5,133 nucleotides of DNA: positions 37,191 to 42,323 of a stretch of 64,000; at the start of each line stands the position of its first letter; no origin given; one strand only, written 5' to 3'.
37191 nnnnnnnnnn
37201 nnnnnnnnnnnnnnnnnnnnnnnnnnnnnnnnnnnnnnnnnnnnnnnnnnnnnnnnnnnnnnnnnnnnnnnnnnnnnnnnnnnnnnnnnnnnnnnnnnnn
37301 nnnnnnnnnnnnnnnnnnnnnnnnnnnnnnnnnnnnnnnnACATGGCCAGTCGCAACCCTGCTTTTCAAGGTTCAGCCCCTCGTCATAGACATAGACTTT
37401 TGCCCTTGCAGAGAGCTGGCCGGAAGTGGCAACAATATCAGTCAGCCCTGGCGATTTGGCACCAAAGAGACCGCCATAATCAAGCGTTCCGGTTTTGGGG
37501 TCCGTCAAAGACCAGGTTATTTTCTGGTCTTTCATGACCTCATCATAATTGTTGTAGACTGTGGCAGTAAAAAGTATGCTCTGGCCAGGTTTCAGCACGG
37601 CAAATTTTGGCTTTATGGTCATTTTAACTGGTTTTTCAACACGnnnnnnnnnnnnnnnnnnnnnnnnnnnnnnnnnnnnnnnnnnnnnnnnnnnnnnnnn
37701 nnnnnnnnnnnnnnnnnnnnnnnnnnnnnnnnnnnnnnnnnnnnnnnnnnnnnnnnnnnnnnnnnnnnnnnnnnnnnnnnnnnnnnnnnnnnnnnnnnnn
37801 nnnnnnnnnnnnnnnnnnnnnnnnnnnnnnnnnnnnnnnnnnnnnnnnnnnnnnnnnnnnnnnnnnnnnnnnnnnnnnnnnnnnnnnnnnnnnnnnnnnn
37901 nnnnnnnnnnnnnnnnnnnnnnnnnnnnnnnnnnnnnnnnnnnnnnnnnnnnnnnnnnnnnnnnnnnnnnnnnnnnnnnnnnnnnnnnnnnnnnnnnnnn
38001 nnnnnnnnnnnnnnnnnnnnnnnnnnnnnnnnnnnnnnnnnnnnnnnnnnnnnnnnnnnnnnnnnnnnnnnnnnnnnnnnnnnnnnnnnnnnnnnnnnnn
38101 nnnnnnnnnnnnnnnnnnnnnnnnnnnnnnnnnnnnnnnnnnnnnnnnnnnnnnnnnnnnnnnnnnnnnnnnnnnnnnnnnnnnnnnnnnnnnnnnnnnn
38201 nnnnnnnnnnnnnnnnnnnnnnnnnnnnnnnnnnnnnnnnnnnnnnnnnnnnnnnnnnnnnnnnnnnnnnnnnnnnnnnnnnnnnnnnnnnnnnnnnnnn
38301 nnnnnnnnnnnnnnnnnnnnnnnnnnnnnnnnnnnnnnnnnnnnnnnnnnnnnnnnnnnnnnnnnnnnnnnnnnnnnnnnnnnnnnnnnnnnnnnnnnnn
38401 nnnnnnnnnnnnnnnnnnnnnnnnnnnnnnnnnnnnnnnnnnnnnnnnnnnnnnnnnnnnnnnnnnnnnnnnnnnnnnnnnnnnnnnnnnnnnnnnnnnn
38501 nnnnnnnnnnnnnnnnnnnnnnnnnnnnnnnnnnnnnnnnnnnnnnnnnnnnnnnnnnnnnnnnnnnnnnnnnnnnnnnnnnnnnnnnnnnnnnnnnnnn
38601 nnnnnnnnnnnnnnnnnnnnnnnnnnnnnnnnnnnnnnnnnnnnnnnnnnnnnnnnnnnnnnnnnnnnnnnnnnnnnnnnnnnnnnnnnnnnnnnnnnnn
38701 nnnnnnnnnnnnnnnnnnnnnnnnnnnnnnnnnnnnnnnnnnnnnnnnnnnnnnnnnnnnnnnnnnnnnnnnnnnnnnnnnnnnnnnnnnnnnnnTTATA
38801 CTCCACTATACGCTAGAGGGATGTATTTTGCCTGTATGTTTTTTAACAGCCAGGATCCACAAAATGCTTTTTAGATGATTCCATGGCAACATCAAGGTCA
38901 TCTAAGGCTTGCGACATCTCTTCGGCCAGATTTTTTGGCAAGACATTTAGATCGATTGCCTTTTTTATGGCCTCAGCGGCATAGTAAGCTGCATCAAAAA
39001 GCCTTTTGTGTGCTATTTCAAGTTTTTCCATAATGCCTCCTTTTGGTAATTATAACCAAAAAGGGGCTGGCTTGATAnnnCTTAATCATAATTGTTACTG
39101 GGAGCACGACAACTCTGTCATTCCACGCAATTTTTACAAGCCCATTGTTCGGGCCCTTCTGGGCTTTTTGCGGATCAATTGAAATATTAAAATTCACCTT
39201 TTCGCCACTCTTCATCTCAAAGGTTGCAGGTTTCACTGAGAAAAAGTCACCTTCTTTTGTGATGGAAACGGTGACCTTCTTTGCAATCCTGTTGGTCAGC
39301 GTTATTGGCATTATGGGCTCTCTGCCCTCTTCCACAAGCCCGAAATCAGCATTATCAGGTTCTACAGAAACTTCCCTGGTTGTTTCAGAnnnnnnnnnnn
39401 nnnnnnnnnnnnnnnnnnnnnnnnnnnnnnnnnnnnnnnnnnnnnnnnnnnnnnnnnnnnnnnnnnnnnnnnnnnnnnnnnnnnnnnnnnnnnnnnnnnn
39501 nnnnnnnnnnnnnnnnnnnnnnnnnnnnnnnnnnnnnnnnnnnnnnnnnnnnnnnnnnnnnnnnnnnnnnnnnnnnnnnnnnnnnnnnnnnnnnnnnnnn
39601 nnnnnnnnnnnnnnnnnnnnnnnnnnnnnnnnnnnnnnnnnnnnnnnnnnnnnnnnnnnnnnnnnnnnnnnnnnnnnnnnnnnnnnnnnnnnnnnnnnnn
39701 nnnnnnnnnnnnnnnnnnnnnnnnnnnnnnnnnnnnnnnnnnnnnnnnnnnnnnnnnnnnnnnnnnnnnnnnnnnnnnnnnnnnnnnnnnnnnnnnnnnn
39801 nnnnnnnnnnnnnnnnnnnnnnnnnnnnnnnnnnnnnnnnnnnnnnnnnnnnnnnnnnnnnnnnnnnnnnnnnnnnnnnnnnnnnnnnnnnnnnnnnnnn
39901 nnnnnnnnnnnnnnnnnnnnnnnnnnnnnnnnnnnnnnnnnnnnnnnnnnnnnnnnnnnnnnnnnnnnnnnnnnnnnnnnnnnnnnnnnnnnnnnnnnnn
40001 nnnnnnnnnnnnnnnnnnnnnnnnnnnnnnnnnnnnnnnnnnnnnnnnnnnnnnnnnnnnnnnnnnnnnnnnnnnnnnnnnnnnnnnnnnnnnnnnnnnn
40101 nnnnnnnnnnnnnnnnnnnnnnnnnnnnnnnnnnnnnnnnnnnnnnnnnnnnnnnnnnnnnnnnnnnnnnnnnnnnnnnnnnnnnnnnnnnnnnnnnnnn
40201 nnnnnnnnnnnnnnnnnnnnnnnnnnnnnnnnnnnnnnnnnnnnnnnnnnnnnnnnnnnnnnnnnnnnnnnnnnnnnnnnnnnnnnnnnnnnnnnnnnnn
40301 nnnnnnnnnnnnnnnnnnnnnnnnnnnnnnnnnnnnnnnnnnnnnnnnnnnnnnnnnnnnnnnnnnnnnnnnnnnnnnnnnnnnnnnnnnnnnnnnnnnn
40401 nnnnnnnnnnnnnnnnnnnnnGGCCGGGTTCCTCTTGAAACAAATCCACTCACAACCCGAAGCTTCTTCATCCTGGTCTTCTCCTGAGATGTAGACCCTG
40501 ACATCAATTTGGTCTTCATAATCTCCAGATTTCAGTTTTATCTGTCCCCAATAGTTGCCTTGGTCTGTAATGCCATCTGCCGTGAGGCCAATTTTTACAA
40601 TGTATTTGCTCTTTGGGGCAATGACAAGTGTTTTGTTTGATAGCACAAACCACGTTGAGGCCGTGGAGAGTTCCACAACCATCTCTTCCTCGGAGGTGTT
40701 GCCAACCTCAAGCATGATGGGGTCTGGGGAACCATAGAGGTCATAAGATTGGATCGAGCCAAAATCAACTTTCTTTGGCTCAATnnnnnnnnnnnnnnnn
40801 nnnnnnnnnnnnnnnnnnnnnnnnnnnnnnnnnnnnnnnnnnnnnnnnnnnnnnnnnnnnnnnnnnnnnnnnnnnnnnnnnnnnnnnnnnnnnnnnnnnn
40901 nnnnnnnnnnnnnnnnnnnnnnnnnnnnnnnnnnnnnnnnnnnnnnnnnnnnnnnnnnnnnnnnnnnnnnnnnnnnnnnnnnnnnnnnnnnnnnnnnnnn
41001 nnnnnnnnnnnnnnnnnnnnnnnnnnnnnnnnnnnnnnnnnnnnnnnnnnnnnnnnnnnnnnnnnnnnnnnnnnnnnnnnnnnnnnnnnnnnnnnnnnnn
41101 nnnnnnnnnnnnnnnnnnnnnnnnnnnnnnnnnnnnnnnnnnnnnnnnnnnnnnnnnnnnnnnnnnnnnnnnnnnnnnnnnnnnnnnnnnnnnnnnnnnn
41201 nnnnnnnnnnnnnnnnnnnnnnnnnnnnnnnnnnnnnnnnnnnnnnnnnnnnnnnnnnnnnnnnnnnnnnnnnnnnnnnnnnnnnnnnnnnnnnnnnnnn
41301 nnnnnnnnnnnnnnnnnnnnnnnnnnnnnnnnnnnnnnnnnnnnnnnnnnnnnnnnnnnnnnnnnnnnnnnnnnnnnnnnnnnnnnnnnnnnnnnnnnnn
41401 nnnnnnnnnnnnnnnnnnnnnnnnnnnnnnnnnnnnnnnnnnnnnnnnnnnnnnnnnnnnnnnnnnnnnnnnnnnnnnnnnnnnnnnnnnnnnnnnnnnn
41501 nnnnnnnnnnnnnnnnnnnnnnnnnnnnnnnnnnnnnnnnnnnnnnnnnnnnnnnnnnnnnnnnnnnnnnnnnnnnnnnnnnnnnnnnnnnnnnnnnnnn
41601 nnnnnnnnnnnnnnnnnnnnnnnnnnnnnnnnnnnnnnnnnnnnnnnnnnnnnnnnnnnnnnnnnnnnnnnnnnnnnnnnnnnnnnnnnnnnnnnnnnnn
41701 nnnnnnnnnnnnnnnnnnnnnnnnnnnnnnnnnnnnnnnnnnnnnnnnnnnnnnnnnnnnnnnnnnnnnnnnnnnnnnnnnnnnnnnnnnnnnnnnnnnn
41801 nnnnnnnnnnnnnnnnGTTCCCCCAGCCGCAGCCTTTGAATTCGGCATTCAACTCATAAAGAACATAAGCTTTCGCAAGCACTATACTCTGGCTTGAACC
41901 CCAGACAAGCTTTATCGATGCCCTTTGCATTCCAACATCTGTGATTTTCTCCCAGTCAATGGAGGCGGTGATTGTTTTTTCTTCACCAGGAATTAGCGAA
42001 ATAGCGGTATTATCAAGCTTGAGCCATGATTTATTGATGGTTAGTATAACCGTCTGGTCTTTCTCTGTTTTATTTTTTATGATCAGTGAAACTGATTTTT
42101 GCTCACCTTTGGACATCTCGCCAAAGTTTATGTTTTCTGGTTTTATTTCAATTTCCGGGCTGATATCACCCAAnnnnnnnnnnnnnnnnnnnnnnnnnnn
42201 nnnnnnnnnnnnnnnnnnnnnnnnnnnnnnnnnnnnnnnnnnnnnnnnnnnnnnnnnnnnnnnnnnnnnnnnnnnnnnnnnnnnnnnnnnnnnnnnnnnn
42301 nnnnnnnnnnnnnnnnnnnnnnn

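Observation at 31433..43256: Minus-strand block of three giant PQQ/BamB-like multi-propeller Ig-domain proteins, an embedded 62-aa ORF, and an ATGA-coupled alpha/alpha-toroid protein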

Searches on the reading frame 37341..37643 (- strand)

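Call 65: search_protein_families(library=pfam, proteins=[window:37341-37643:-], max_evalue=0.01)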
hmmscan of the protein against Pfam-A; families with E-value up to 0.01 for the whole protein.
window:37341-37643:- (101 aa): 2 families
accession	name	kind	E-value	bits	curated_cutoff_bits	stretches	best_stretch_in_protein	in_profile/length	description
PF02368.24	Big_2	-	1.3e-07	31.9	22.8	1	8-80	5-74/79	Bacterial Ig-like domain (group 2)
PF02369.22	Big_1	-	0.0065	17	34.9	0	9-53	5-48/93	Bacterial Ig-like domain (group 1)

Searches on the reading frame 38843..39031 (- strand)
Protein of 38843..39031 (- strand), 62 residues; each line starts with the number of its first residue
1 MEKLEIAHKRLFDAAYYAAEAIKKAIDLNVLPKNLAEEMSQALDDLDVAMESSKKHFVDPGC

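Call 5: search_protein_families(library=pfam, proteins=[window:38843-39031:-], max_evalue=0.01)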
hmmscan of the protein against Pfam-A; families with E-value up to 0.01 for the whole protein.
window:38843-39031:- (62 aa): 0 families

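Call 22: search_protein_families(library=ncbifam, proteins=[window:38843-39031:-], max_evalue=1)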
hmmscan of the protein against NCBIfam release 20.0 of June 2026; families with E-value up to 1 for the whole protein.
window:38843-39031:- (62 aa): 0 families

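Call 40: find_encoding_contigs(protein=window:38843-39031:-, flank=6000, max_places=6)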
Protein window:38843-39031:- (62 aa): 21 contigs read that carry it; 6 places shown.
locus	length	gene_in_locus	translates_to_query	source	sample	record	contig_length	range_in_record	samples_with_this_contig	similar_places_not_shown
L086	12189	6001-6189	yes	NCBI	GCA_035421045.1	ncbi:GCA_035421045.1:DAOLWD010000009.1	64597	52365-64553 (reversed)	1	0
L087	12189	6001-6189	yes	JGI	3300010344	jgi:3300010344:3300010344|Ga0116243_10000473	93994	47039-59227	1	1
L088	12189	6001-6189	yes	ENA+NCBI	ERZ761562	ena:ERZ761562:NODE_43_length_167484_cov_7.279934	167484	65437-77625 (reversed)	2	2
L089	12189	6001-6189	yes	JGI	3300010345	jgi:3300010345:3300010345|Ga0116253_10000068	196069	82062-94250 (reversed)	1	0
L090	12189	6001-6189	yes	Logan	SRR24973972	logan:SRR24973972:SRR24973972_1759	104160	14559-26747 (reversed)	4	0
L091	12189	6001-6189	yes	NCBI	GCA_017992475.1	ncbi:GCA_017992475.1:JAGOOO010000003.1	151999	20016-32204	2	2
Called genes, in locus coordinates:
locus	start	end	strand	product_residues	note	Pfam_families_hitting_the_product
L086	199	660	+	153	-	PF00258:Flavodoxin_1, PF12641:Flavodoxin_3 (weak), PF12724:Flavodoxin_5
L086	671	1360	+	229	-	PF01222:ERG4_ERG24 (faint), PF04140:ICMT, PF04191:PEMT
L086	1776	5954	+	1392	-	-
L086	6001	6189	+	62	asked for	-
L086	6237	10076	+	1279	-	PF13360:PQQ_2, PF13570:Beta-prop_ACSF4, PF13360:PQQ_2, PF13570:Beta-prop_ACSF4, PF13360:PQQ_2, PF13570:Beta-prop_ACSF4, PF13360:PQQ_2, PF13570:Beta-prop_ACSF4, +22 more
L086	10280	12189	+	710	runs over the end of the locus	PF13360:PQQ_2, PF22544:HYDIN_VesB_CFA65-like_Ig (faint), PF13570:Beta-prop_ACSF4, PF01011:PQQ (faint), PF23414:Beta-prop_EML_2 (faint), PF13360:PQQ_2, PF13570:Beta-prop_ACSF4, PF07833:Cu_amine_oxidN1, +3 more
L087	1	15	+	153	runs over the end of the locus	PF00258:Flavodoxin_1, PF12641:Flavodoxin_3 (weak), PF12724:Flavodoxin_5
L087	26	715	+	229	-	PF04140:ICMT, PF04191:PEMT, PF01222:ERG4_ERG24 (weak)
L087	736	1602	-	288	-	PF01149:Fapy_DNA_glyco, PF06831:H2TH, PF06827:zf-FPG_IleRS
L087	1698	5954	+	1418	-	-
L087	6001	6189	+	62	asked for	-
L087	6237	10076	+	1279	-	PF13360:PQQ_2, PF13570:Beta-prop_ACSF4, PF13360:PQQ_2, PF13570:Beta-prop_ACSF4, PF13360:PQQ_2, PF13570:Beta-prop_ACSF4, PF13360:PQQ_2, PF13570:Beta-prop_ACSF4, +22 more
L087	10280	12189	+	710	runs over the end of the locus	PF13360:PQQ_2, PF22544:HYDIN_VesB_CFA65-like_Ig (faint), PF13570:Beta-prop_ACSF4, PF01011:PQQ (faint), PF23414:Beta-prop_EML_2 (faint), PF13360:PQQ_2, PF13570:Beta-prop_ACSF4, PF07833:Cu_amine_oxidN1, +3 more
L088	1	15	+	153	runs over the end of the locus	PF00258:Flavodoxin_1, PF12641:Flavodoxin_3 (weak), PF12724:Flavodoxin_5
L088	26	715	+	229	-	PF04140:ICMT, PF04191:PEMT, PF01222:ERG4_ERG24 (weak)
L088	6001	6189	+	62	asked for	-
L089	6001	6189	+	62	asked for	-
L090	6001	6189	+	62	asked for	-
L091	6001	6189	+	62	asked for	-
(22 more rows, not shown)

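Call 41: find_homologous_proteins(query=window:38843-39031:-, max_evalue=0.01)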
Query window:38843-39031:- (62 aa): 4 proteins with E <= 0.01 among 4 candidates.
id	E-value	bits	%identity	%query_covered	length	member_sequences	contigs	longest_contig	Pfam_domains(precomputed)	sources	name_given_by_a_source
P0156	1.8e-30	121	95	100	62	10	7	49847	-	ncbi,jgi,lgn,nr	ncbi:MAG: hypothetical protein KBC08_02760 [Caldisericia bacterium]|nr:hypothetical protein [Caldise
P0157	7.4e-30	119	94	100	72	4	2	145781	-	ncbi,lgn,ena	-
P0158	1.4e-12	65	85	65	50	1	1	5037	-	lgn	-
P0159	8.1e-11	59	94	53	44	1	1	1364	-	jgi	-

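Call 52: find_encoding_contigs(protein=P0156, flank=10000, max_places=3)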
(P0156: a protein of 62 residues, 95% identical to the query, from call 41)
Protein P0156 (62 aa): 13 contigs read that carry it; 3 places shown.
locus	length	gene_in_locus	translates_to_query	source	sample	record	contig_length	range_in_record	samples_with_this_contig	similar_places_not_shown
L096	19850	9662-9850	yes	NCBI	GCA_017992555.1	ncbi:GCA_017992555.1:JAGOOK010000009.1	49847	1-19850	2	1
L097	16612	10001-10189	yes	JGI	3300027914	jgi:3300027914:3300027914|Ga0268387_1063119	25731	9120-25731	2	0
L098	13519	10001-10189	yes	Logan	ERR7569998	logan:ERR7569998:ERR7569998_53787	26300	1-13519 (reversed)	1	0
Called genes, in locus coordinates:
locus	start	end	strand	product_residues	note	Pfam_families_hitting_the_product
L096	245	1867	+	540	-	PF02463:SMC_N, PF11398:DUF2813 (weak), PF13175:AAA_15, PF13476:AAA_23, PF13304:AAA_21, PF13175:AAA_15, PF20469:OLD-like_TOPRIM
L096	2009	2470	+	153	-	PF00258:Flavodoxin_1, PF12641:Flavodoxin_3 (weak), PF12724:Flavodoxin_5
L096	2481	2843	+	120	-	-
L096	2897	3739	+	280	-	PF02086:MethyltransfD12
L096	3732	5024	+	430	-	PF22515:DUF6996, PF22518:DUF6997, PF23871:DUF7226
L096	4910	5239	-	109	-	-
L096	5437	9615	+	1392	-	-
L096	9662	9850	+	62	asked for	-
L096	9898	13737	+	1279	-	-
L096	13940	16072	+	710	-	PF22544:HYDIN_VesB_CFA65-like_Ig (faint), PF13360:PQQ_2, PF13570:Beta-prop_ACSF4 (weak), PF13360:PQQ_2, PF13570:Beta-prop_ACSF4, PF13360:PQQ_2, PF13570:Beta-prop_ACSF4, PF07833:Cu_amine_oxidN1, +5 more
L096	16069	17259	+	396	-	-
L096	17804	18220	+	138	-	PF03965:Penicillinase_R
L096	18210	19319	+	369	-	PF01435:Peptidase_M48, PF05569:Peptidase_M56 (weak)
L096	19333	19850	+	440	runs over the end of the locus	PF00089:Trypsin, PF13365:Trypsin_2, PF00595:PDZ, PF13180:PDZ_2, PF17820:PDZ_6 (weak)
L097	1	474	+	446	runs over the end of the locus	PF08818:DUF1801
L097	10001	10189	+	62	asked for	-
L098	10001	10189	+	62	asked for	-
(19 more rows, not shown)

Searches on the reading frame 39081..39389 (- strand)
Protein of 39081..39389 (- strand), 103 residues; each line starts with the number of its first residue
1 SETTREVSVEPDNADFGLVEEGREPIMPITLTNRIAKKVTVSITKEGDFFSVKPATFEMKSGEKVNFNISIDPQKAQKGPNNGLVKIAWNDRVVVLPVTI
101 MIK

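Call 65: search_protein_families(library=pfam, proteins=[window:39081-39389:-], max_evalue=0.01)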
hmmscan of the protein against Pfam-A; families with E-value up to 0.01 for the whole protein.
window:39081-39389:- (103 aa): 6 families
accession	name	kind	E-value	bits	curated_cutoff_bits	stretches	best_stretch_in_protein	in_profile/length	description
PF22544.2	HYDIN_VesB_CFA65-like_Ig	-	9.4e-06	26.2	25.5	1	7-78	3-77/100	HYDIN/CFA65/VesB-like, Ig-like domain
PF22067.2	Cep192_D3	-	2.1e-05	25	27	1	32-87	28-82/99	Cep192 domain 3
PF22076.2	Cep192_D6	-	2.6e-05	24.8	35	1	5-100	2-100/101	Cep192 domain 6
PF19190.6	BACON_2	-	0.00017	21.9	25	1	7-94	2-87/94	Viral BACON domain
PF17766.7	fn3_6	-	0.0031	18.1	26.4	0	47-98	44-95/99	Fibronectin type-III domain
PF00635.32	Motile_Sperm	-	0.005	17.1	25.9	1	7-95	2-84/109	MSP (Major sperm protein) domain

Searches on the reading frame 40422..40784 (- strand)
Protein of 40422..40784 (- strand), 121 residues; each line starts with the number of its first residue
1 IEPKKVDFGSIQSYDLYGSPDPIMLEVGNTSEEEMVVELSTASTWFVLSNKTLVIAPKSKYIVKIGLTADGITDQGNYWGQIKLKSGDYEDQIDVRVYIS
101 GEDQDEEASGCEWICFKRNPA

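Call 65: search_protein_families(library=pfam, proteins=[window:40422-40784:-], max_evalue=0.01)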
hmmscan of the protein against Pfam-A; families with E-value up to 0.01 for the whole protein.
window:40422-40784:- (121 aa): 1 family
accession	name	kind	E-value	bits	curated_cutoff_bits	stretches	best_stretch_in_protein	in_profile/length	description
PF22076.2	Cep192_D6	-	0.0016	19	35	1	20-96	21-99/101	Cep192 domain 6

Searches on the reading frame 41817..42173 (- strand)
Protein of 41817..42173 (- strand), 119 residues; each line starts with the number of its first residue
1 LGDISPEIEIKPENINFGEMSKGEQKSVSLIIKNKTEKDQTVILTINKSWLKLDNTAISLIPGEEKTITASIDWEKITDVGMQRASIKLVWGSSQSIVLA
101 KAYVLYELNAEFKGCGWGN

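Call 65: search_protein_families(library=pfam, proteins=[window:41817-42173:-], max_evalue=0.01)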
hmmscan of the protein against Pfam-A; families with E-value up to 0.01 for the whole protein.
window:41817-42173:- (119 aa): 7 families
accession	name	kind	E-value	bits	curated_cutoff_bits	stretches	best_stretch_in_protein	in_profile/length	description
PF22064.2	Cep192_D2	-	7e-05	23.6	27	1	5-51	1-50/154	Cep192 domain 2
PF22544.2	HYDIN_VesB_CFA65-like_Ig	-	0.00018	22.2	25.5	1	6-76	1-74/100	HYDIN/CFA65/VesB-like, Ig-like domain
PF22076.2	Cep192_D6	-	0.00032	21.3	35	1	7-73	3-69/101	Cep192 domain 6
PF15780.11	ASH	-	0.0019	18.8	27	1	13-69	12-71/98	Abnormal spindle-like microcephaly-assoc'd, ASPM-SPD-2-Hydin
PF22073.2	Cep192_D4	-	0.0031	18.1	35.5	1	6-68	2-74/112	Cep192 domain 4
PF06030.18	WxLIP_PGBD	-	0.0034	17.9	27.3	1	19-93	22-94/121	WxL Interacting Protein, peptidoglycan binding domain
PF24053.1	DUF7356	-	0.0034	17.7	27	1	21-79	30-87/105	Domain of unknown function (DUF7356)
